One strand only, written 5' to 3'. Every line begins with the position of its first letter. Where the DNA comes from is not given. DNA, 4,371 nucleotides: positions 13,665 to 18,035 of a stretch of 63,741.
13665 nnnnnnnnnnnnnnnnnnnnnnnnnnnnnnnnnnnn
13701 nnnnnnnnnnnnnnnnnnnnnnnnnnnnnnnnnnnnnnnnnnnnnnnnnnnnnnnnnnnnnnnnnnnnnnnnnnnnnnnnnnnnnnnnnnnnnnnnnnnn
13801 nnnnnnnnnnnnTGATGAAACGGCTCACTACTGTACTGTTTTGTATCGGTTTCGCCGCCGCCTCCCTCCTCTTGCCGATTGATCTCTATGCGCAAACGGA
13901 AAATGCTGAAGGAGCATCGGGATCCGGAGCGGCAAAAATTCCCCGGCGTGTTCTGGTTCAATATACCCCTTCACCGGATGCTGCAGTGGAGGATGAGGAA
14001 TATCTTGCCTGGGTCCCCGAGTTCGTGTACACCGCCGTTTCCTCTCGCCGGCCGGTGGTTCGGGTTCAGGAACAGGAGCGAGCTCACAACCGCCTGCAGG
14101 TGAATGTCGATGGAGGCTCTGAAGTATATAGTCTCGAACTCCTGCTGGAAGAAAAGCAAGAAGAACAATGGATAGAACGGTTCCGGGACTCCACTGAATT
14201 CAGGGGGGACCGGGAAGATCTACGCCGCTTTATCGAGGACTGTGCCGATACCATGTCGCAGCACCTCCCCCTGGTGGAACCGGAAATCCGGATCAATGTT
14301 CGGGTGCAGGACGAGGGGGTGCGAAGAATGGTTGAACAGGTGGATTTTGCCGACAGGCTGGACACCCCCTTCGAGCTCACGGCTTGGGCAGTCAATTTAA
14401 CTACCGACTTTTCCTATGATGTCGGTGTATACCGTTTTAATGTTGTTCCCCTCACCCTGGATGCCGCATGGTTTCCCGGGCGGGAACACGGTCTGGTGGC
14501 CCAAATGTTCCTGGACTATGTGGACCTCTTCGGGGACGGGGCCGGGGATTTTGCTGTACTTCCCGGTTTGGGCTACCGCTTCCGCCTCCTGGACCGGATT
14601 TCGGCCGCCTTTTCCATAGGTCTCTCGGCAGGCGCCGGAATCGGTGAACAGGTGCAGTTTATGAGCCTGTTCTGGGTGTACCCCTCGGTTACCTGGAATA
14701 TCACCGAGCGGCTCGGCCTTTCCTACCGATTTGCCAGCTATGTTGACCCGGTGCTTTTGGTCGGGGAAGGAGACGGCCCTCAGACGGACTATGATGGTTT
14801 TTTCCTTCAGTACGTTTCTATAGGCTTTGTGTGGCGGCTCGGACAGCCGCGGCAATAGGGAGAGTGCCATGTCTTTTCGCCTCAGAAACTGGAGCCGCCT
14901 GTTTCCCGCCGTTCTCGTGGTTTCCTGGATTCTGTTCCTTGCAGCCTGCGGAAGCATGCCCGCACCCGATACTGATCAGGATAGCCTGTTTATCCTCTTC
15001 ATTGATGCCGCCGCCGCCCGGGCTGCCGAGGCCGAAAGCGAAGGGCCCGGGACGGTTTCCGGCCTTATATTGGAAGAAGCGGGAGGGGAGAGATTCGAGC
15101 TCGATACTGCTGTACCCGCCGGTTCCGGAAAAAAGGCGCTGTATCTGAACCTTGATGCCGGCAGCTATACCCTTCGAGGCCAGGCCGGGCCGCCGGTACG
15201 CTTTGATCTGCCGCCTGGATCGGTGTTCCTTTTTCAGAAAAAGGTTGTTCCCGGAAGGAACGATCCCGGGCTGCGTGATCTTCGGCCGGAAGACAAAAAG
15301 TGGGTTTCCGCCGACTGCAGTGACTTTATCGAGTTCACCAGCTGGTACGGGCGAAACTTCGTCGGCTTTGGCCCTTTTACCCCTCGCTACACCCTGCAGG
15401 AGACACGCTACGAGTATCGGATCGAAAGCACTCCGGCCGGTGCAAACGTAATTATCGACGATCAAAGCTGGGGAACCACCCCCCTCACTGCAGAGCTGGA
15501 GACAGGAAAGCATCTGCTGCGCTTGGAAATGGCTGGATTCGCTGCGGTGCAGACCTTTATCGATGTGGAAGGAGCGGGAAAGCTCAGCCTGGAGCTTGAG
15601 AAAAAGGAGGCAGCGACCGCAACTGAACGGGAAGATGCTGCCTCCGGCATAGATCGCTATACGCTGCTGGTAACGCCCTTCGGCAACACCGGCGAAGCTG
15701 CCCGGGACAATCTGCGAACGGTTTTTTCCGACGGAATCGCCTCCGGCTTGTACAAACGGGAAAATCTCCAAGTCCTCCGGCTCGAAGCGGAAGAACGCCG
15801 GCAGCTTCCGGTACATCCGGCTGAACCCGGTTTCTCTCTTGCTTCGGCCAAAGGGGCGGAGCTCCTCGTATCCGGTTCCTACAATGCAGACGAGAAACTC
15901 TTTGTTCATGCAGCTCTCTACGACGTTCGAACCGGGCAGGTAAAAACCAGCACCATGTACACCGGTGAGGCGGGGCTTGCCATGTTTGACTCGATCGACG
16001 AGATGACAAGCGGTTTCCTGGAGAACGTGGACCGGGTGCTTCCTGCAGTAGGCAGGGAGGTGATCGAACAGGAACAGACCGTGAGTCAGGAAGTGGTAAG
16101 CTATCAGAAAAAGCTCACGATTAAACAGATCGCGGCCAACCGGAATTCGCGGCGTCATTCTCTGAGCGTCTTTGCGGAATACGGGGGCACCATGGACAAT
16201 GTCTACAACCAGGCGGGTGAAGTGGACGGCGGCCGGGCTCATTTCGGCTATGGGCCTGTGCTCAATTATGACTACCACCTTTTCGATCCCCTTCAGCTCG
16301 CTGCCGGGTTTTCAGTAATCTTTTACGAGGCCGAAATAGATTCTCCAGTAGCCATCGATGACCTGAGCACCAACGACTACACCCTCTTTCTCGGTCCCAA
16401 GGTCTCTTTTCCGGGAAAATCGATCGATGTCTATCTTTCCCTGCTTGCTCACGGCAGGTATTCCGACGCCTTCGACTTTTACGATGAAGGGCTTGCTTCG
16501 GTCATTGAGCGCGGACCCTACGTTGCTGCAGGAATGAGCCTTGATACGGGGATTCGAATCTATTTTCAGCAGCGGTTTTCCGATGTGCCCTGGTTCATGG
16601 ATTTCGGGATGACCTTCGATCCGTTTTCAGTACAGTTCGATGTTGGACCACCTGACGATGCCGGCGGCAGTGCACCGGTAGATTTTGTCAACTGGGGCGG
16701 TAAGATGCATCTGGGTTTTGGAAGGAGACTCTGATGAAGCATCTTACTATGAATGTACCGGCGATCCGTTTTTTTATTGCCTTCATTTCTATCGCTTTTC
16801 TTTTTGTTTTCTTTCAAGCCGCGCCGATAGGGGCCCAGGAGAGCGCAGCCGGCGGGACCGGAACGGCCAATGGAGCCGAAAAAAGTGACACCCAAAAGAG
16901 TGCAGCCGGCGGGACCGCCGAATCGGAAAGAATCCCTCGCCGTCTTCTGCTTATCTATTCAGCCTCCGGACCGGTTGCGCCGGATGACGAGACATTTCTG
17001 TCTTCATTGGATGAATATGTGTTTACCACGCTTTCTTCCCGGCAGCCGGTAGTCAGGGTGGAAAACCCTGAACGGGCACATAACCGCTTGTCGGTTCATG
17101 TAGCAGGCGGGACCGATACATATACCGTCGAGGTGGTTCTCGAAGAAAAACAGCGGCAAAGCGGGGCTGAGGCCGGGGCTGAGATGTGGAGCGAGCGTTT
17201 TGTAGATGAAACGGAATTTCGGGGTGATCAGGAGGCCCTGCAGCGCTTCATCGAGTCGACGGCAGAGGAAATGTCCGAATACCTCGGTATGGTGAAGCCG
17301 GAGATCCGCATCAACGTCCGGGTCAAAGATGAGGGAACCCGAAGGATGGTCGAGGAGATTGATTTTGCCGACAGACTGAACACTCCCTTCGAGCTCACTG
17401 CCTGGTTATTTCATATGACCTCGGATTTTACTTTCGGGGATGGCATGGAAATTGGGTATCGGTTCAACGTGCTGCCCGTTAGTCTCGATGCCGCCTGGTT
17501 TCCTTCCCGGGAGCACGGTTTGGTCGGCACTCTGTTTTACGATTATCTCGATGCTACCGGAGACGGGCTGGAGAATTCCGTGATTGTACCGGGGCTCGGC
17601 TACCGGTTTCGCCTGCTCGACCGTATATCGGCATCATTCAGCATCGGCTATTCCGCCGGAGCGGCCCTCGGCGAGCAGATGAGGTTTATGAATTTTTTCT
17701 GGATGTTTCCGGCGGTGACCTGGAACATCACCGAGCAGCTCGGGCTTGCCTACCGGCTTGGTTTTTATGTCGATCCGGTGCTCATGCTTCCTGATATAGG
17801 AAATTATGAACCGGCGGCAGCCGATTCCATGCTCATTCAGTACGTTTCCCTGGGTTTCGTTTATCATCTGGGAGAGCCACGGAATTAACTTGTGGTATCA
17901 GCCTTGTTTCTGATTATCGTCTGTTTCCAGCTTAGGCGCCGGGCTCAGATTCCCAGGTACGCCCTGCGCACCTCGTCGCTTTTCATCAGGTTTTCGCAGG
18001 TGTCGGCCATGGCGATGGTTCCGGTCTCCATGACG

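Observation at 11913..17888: Tandemly duplicated two-gene cassette: lipidated PEGA/TolB-like/barrel protein plus secreted barrel partner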

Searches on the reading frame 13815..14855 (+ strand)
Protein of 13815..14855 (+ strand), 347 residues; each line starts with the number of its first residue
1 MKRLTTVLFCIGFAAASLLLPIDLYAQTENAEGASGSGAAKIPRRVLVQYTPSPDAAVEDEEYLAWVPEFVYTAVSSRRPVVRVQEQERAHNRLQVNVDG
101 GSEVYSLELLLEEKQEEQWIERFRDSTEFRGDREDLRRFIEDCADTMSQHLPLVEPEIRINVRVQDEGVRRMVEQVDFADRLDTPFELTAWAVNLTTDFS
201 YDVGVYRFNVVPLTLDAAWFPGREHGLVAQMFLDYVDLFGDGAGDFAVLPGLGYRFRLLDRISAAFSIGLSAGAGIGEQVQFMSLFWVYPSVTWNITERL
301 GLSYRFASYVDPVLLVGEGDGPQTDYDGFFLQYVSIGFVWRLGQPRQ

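Call 3: search_protein_families(library=pfam, proteins=[window:13815-14855:+], max_evalue=1)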
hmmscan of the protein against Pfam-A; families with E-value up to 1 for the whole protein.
window:13815-14855:+ (347 aa): 0 families

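Call 4: search_protein_families(library=ncbifam, proteins=[window:13815-14855:+], max_evalue=1)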
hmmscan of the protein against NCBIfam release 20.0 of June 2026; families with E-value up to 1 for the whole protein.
window:13815-14855:+ (347 aa): 1 family
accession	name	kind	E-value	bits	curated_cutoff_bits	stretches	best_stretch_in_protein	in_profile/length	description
NF033946.1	AcrIIA4_fam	subfamily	0.069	13.2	40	1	82-144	16-77/86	AcrIIA4 family anti-CRISPR protein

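Call 8: find_homologous_proteins(query=window:13815-14855:+)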
Query window:13815-14855:+ (347 aa): 3 proteins with E <= 0.001 among 6299 candidates.
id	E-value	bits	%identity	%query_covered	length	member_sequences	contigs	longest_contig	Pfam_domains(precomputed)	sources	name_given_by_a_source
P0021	1.1e-231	786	100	100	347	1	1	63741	-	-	-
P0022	1.9e-119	417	55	100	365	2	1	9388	-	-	-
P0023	7.6e-12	63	24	88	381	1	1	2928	-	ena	-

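Call 29: search_solved_structures(query=A1, max_evalue=10)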
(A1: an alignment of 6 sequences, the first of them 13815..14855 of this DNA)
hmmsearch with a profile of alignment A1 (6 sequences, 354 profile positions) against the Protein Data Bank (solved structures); distinct sequences matched with E-value up to 10: 1.
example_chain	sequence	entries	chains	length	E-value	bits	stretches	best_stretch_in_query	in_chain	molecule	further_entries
7uw9_G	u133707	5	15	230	5.3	9.2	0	77-139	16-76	V-type proton ATPase subunit E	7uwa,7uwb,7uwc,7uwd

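Call 31: search_protein_representatives(alignment_id=A1)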
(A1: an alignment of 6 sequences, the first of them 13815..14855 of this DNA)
Query: 6 sequences, 354 profile positions. Proteins with E-value up to 0.001 (for the whole library): 92; up to 1e-10: 86; up to 1e-30: 55. The best 92 are listed.
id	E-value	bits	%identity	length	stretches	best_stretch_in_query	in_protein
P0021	6.1e-148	509.0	-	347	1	1-353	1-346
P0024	8.2e-147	505.3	-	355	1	1-352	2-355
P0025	1.1e-139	481.9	-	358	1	2-354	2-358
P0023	2.0e-122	425.1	-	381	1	1-352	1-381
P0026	6.9e-87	308.2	-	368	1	20-352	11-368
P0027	5.9e-81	288.7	-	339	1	10-351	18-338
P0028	1.1e-72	261.5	-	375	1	13-351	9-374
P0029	1.6e-72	260.9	-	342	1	28-351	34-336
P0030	1.9e-72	260.7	-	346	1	11-353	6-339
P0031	1.9e-70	254.1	-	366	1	9-354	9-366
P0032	3.6e-64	233.5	-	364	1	9-351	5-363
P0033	2.2e-62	227.6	-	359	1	13-351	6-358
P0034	1.0e-59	218.8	-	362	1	16-351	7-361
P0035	7.0e-57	209.5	-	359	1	13-352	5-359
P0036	5.5e-53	196.7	-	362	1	9-351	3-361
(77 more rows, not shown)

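Call 49: predict_structure(alignment_id=A3)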
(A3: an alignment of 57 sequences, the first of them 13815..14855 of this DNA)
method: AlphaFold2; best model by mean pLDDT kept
length: 347 residues; sequences in the alignment: 57
mean_pLDDT: 89.0   pTM: 0.63
mean pLDDT of the five models: 89.0, 88.5, 87.3, 87.3, 86.7
residues with pLDDT >= 90: 236; 70-90: 74; 50-70: 30; < 50: 7
segments of 3 or more residues with pLDDT < 50: 30-36
pLDDT, mean of each block of 10 residues (from residue 1): 85 87 57 55 97 92 94 98 97 95 88 94 67 89 97 85 71 95 98 91 81 92 98 89 91 98 98 94 96 98 98 84 79 97 94
secondary structure, 60 per line:
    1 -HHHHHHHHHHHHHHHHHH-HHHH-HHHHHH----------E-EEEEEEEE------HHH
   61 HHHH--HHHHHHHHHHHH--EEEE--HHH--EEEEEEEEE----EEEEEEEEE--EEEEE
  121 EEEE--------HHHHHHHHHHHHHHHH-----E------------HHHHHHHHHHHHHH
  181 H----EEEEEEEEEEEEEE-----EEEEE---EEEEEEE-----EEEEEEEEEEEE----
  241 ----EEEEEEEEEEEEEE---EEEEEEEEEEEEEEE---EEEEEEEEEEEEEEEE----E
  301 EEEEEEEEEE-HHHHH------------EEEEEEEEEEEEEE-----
elements in order: H2-19 H21-24 H26-31 E44-51 H58-64 H67-78 E81-84 E92-100 E105-113 E116-124 H133-148 H167-181 E186-199 E205-209 E213-219 E225-236 E245-258 E262-276 E280-295 E300-310 H312-316 E329-342

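Call 52: fold_search(model_id=the predicted structure, library=pdb)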
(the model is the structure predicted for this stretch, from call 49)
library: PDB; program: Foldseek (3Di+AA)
matches with E <= 10: 1129; with E <= 0.001: 27
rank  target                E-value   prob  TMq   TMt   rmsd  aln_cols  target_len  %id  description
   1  9a2m_MODEL_1_A        2.5e-06  1.00  0.35  0.35  13.7       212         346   12  Model of E. coli OmpA by in-cell photo-crosslinking MS and deep learning (released 2023-02-24)
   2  9fzc_A                8.4e-06  1.00  0.33  0.61   5.3       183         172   11  Structure of OmpA-short in complex with nanobody Nb01 (released 2024-07-17)
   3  3qra                  2.5e-05  1.00  0.30  0.59   5.3       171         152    9  The crystal structure of Ail, the attachment invasion locus protein of Yersinia pestis (released 2011-11-23)
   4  1p4t                  2.8e-05  1.00  0.34  0.70   3.7       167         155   11  Crystal structure of Neisserial surface protein A (NspA) (released 2003-07-22)
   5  2n2l_MODEL_1_A        2.8e-05  1.00  0.29  0.55   6.2       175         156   11  NMR structure of yersinia pestis ail (attachment invasion locus) in decylphosphocholine micelles calculated wi (released 2015-07-22)
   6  1qj9                  4.6e-05  1.00  0.25  0.50   6.6       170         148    9  CRYSTAL STRUCTURE OF THE OUTER MEMBRANE PROTEIN OMPX FROM ESCHERICHIA COLI (released 1999-10-06)
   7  3qrc_B                4.8e-05  1.00  0.29  0.54   6.0       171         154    9  The crystal structure of Ail, the attachment invasion locus protein of Yersinia pestis, in complex with the heparin an (released 2011-11-23)
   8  1bxw                  5.1e-05  1.00  0.34  0.62   6.7       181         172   13  OUTER MEMBRANE PROTEIN A (OMPA) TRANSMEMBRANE DOMAIN (released 1998-10-14)
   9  4rlc                  7.5e-05  1.00  0.28  0.64   5.1       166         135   10  Crystal structure of the N-terminal beta-barrel domain of Pseudomonas aeruginosa OprF (released 2015-04-22)
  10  3qrc_A                7.9e-05  1.00  0.29  0.55   5.5       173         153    8  The crystal structure of Ail, the attachment invasion locus protein of Yersinia pestis, in complex with the heparin an (released 2011-11-23)
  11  7mx5_B                1.3e-04  0.93  0.20  0.18  28.4       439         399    7  Crystal structure of TolB from Acinetobacter baumannii (released 2021-05-26)
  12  7mx5_A                2.4e-04  0.92  0.21  0.18  28.2       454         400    7  Crystal structure of TolB from Acinetobacter baumannii (released 2021-05-26)
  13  2jmm_MODEL_1_A        2.9e-04  1.00  0.25  0.47   8.2       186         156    9  NMR solution structure of a minimal transmembrane beta-barrel platform protein (released 2007-07-03)
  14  2x27                  3.1e-04  1.00  0.30  0.46   9.2       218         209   10  Crystal structure of the outer membrane protein OprG from Pseudomonas aeruginosa (released 2010-12-15)
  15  6qam_MODEL_1_A        3.5e-04  1.00  0.25  0.38  10.8       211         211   11  Solution NMR structure of outer membrane protein AlkL (released 2020-01-15)
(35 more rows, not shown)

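Call 84: search_protein_families(library=pfam, alignment_id=A3, max_evalue=1)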
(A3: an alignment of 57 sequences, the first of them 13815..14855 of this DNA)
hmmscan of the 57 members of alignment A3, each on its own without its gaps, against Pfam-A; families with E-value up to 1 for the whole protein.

A. member 1, window:13815-14855:+ (347 aa): 0 families

B. families by the number of members that match (of 57 scanned): 20 families
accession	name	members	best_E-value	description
PF16784.11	HNHc_6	1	0.0095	Putative HNHc nuclease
PF18075.7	FtsX_ECD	1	0.01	FtsX extracellular domain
PF23618.1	T4_gp9_10_C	1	0.015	Bacteriophage T4 gp9/10-like protein, C-terminal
PF13505.12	OMP_b-brl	1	0.02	Outer membrane protein beta-barrel domain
PF21900.3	DUF6920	1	0.02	Family of unknown function (DUF6920)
PF22937.1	PDXDC1-like_cen2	1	0.031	PDXDC1-like second central domain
PF13493.11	DUF4118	1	0.033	Domain of unknown function (DUF4118)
PF10895.14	DUF2715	1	0.052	Domain of unknown function (DUF2715)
PF24307.1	DUF7486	1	0.1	Family of unknown function (DUF7486)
PF15609.12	PRTase_2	1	0.12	Phosphoribosyl transferase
PF17315.7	FMP23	1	0.13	Found in mitochondrial proteome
PF12264.14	Waikav_capsid_1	1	0.14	Waikavirus capsid protein 1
PF17611.7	DUF5506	1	0.16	Family of unknown function (DUF5506)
PF10677.15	DUF2490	1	0.17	Protein of unknown function (DUF2490)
PF19968.4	VMAP-M7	1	0.2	vWA-MoxR associated protein middle region (VMAP-M) 7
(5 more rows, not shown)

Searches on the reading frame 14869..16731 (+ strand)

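Call 3: search_protein_families(library=pfam, proteins=[window:14869-16731:+], max_evalue=1)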
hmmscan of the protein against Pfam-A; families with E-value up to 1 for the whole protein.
window:14869-16731:+ (621 aa): 2 families
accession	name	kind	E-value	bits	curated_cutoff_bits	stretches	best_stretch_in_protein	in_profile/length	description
PF08308.17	PEGA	-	1.8e-13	50.6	20.8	1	181-245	2-69/71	PEGA domain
PF04052.18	TolB_N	-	0.0083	16.7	22.4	1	307-357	52-104/106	TolB amino-terminal domain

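Call 4: search_protein_families(library=ncbifam, proteins=[window:14869-16731:+], max_evalue=1)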
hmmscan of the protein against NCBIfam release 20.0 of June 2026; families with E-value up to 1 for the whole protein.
window:14869-16731:+ (621 aa): 0 families

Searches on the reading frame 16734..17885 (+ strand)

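Call 3: search_protein_families(library=pfam, proteins=[window:16734-17885:+], max_evalue=1)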
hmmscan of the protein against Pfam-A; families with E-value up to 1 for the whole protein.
window:16734-17885:+ (384 aa): 1 family
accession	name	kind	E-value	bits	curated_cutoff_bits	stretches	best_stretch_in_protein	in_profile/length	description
PF18075.7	FtsX_ECD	-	0.01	16.9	23.5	1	132-200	3-77/96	FtsX extracellular domain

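Call 4: search_protein_families(library=ncbifam, proteins=[window:16734-17885:+], max_evalue=1)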
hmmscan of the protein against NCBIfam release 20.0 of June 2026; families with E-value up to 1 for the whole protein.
window:16734-17885:+ (384 aa): 0 families
